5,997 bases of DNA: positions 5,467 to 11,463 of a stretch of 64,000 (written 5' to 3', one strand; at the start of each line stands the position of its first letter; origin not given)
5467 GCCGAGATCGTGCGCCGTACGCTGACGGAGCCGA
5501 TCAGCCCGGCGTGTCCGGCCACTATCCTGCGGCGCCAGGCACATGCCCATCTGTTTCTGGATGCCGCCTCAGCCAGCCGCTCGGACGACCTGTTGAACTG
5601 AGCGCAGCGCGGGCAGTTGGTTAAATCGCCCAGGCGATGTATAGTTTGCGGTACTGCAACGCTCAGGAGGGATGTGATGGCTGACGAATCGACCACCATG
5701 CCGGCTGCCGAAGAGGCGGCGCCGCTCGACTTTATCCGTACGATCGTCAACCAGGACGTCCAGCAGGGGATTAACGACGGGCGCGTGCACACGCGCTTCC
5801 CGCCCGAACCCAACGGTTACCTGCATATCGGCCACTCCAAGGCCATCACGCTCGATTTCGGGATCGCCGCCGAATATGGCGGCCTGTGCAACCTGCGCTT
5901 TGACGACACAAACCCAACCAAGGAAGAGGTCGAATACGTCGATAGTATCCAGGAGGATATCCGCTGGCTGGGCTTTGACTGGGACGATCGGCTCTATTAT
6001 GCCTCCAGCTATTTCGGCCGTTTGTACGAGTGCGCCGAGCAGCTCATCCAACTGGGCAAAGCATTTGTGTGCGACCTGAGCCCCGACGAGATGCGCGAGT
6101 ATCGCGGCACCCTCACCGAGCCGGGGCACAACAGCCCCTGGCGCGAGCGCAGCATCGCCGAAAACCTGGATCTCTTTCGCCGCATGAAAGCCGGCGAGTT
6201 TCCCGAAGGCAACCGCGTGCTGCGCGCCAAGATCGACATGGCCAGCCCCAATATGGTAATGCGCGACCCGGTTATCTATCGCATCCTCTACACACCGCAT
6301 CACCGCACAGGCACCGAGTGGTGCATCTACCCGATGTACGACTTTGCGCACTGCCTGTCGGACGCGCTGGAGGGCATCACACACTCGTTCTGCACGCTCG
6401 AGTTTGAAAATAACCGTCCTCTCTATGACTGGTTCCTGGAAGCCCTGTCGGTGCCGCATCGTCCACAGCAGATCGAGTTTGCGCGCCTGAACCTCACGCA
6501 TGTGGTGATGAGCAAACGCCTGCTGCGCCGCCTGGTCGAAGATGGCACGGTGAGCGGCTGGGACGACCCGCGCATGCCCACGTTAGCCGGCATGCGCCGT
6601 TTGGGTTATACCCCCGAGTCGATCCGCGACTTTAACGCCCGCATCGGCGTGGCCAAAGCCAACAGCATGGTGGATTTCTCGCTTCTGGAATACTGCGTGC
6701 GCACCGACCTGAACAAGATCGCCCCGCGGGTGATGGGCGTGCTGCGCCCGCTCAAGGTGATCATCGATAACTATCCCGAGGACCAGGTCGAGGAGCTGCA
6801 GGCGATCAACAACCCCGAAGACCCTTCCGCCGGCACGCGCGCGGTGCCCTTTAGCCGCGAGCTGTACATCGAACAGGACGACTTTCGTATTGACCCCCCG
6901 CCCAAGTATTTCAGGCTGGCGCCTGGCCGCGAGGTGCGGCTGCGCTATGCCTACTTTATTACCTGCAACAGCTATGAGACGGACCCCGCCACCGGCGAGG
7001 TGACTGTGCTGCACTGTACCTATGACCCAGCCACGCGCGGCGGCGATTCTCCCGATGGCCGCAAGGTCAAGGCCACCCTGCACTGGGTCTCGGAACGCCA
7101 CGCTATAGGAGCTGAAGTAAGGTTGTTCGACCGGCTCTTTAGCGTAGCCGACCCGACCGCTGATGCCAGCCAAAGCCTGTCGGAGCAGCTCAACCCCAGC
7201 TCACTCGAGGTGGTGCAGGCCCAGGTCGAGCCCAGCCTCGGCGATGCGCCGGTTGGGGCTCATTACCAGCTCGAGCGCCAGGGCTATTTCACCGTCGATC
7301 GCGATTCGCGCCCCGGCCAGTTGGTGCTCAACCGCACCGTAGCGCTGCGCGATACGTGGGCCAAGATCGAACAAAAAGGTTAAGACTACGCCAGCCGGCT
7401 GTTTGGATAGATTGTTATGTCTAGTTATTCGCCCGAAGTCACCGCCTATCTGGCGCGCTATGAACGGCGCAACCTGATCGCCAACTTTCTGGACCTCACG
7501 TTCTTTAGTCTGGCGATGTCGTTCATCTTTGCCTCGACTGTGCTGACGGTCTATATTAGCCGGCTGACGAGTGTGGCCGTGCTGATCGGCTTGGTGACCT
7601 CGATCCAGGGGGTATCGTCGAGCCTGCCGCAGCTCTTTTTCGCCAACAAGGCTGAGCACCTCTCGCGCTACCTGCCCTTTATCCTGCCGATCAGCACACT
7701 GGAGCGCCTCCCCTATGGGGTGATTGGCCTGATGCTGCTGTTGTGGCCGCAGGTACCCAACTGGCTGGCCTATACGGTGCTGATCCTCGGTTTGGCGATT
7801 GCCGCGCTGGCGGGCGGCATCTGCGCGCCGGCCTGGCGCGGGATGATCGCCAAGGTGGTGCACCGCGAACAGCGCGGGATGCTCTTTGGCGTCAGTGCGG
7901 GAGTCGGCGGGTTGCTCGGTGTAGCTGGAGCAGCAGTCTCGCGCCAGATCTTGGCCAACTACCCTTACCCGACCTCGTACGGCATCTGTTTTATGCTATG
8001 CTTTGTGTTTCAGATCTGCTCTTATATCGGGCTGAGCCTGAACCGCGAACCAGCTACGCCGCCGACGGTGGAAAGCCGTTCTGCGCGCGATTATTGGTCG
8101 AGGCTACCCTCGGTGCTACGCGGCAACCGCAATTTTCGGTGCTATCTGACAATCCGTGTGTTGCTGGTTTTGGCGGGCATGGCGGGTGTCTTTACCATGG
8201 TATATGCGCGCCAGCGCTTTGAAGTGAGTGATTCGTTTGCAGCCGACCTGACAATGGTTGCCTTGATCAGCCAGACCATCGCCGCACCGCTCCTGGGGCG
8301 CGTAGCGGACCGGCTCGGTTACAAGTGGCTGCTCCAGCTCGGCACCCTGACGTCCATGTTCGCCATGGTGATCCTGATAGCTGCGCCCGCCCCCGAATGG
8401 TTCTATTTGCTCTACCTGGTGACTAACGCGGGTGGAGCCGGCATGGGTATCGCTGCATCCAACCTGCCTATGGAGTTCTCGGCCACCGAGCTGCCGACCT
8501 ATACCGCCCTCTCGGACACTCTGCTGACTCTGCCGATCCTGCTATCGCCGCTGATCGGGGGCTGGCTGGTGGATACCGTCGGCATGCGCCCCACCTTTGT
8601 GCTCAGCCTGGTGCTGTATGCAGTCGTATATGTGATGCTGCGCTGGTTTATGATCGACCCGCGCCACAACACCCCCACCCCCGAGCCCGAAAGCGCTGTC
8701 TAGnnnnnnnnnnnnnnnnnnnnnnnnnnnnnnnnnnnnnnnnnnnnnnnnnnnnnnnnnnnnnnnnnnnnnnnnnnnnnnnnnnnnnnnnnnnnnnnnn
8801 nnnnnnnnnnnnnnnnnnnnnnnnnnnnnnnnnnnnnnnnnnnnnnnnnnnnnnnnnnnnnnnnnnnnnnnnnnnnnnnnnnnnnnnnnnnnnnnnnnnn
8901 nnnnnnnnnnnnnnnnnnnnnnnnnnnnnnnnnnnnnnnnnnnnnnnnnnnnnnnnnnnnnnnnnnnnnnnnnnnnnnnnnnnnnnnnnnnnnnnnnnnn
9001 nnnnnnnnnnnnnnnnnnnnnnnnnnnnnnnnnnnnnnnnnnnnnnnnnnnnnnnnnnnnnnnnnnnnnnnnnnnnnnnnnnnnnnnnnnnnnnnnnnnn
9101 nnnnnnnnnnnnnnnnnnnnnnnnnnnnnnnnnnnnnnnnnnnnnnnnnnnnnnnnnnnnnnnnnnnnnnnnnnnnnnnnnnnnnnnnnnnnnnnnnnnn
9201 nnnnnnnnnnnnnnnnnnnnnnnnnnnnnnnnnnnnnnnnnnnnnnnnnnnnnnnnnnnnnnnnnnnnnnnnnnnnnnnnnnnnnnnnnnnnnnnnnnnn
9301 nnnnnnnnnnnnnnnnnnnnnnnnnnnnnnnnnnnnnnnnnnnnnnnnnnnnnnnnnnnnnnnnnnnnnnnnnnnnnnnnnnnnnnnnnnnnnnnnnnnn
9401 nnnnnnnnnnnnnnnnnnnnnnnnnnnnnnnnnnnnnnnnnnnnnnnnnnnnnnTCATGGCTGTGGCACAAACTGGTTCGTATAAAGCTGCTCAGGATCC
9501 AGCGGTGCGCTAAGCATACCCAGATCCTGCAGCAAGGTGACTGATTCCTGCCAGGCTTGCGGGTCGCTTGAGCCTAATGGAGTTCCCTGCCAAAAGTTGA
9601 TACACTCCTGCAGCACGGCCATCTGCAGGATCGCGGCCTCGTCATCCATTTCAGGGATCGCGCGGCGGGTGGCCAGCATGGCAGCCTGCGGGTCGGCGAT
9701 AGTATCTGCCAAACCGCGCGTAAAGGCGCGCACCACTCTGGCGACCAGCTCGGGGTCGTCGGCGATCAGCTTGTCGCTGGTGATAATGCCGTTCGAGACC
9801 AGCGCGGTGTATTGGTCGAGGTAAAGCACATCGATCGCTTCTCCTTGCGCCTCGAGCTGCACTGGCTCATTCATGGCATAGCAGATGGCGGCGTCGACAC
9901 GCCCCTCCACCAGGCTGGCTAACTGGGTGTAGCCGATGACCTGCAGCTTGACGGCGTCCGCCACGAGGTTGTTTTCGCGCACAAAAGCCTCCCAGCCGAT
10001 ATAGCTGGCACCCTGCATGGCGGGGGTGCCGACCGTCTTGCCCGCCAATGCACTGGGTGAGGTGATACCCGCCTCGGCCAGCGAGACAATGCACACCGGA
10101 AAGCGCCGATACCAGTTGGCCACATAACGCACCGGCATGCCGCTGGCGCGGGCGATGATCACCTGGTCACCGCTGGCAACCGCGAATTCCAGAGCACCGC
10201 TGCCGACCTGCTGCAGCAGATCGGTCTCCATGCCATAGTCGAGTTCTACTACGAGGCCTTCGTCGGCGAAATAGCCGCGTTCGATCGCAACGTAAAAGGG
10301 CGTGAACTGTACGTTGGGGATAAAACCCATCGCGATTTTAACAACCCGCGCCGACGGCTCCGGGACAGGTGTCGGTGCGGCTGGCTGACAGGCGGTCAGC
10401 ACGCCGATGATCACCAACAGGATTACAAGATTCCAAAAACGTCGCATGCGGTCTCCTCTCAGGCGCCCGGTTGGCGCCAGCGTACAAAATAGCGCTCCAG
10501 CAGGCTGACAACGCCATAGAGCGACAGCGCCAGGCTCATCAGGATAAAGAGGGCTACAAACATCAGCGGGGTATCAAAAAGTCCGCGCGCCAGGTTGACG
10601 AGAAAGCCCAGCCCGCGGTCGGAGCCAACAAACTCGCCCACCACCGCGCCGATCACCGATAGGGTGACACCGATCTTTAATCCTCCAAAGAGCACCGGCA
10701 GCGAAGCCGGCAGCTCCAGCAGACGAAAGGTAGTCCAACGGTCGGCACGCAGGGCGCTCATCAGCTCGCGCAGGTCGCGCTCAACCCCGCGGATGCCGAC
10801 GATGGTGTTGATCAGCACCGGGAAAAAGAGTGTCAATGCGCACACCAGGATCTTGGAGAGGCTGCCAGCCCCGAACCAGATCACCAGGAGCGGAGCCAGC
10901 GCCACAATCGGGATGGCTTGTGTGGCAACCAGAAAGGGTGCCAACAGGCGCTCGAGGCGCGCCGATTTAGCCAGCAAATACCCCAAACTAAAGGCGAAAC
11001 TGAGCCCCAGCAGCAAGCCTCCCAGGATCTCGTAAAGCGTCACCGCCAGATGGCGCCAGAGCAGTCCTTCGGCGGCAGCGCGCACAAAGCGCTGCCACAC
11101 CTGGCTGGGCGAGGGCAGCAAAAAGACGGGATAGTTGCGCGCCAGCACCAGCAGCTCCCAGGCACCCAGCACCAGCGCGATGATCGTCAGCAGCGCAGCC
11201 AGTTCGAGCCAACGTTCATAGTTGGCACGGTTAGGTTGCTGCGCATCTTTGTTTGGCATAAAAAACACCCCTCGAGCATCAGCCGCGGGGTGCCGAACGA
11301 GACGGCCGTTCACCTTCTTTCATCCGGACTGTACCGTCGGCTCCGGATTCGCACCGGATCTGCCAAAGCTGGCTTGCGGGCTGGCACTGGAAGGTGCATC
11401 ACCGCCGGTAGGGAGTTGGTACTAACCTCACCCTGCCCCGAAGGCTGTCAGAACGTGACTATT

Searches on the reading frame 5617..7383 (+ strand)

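Call 68: search_protein_families(library=pfam, proteins=[window:5617-7383:+], max_evalue=0.00001)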
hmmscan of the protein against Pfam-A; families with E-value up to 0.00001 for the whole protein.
window:5617-7383:+ (588 aa): 3 families
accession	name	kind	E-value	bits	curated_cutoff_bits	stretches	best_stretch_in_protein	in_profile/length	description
PF00749.27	tRNA-synt_1c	-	2e-109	365.8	23.4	1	57-366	2-313/314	tRNA synthetases class I (E and Q), catalytic domain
PF03950.23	tRNA-synt_1c_C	-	1.6e-29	102.4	23.9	1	369-470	1-91/91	tRNA synthetases class I (E and Q), anti-codon binding domain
PF20974.2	tRNA-synt_1c_C2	-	1.8e-19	70.6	23.9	1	487-561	1-69/69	tRNA synthetases class I (E and Q), anti-codon binding domain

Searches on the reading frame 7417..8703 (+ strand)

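Call 68: search_protein_families(library=pfam, proteins=[window:7417-8703:+], max_evalue=0.00001)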
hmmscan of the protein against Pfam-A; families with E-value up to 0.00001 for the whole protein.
window:7417-8703:+ (428 aa): 1 family
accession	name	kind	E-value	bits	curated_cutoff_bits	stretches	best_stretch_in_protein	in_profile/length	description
PF07690.21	MFS_1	-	1.2e-28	100.4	33.4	2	261-425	19-185/347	Major Facilitator Superfamily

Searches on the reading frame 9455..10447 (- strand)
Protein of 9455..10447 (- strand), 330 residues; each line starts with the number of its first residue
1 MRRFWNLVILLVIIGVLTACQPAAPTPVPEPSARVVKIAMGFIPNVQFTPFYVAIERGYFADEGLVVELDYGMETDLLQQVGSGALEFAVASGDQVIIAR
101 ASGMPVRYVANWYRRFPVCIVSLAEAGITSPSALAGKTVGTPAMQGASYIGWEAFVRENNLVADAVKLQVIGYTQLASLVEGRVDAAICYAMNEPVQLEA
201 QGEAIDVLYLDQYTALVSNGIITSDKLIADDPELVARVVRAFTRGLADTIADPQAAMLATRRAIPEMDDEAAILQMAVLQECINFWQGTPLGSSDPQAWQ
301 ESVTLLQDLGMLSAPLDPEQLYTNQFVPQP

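Call 68: search_protein_families(library=pfam, proteins=[window:9455-10447:-], max_evalue=0.00001)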
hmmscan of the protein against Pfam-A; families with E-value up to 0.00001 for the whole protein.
window:9455-10447:- (330 aa): 1 family
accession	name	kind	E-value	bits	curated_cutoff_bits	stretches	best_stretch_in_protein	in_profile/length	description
PF09084.16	NMT1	-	4.9e-50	170.8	20.5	1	45-256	1-216/216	NMT1/THI5 like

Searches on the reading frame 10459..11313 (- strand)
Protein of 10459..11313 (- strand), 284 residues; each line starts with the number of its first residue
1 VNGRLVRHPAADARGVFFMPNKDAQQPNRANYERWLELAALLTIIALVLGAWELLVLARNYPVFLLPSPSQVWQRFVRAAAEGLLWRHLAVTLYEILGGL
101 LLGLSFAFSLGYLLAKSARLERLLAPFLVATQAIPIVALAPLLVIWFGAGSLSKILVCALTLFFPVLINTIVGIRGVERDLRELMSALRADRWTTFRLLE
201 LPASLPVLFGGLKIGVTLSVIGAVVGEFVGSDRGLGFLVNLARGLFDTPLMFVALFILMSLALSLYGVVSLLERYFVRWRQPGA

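Call 68: search_protein_families(library=pfam, proteins=[window:10459-11313:-], max_evalue=0.00001)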
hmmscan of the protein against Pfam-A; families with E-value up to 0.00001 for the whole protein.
window:10459-11313:- (284 aa): 1 family
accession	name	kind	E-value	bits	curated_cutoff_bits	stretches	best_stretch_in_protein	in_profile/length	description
PF00528.27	BPD_transp_1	-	5.5e-31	108.2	26.4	1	108-274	2-180/184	Binding-protein-dependent transport system inner membrane component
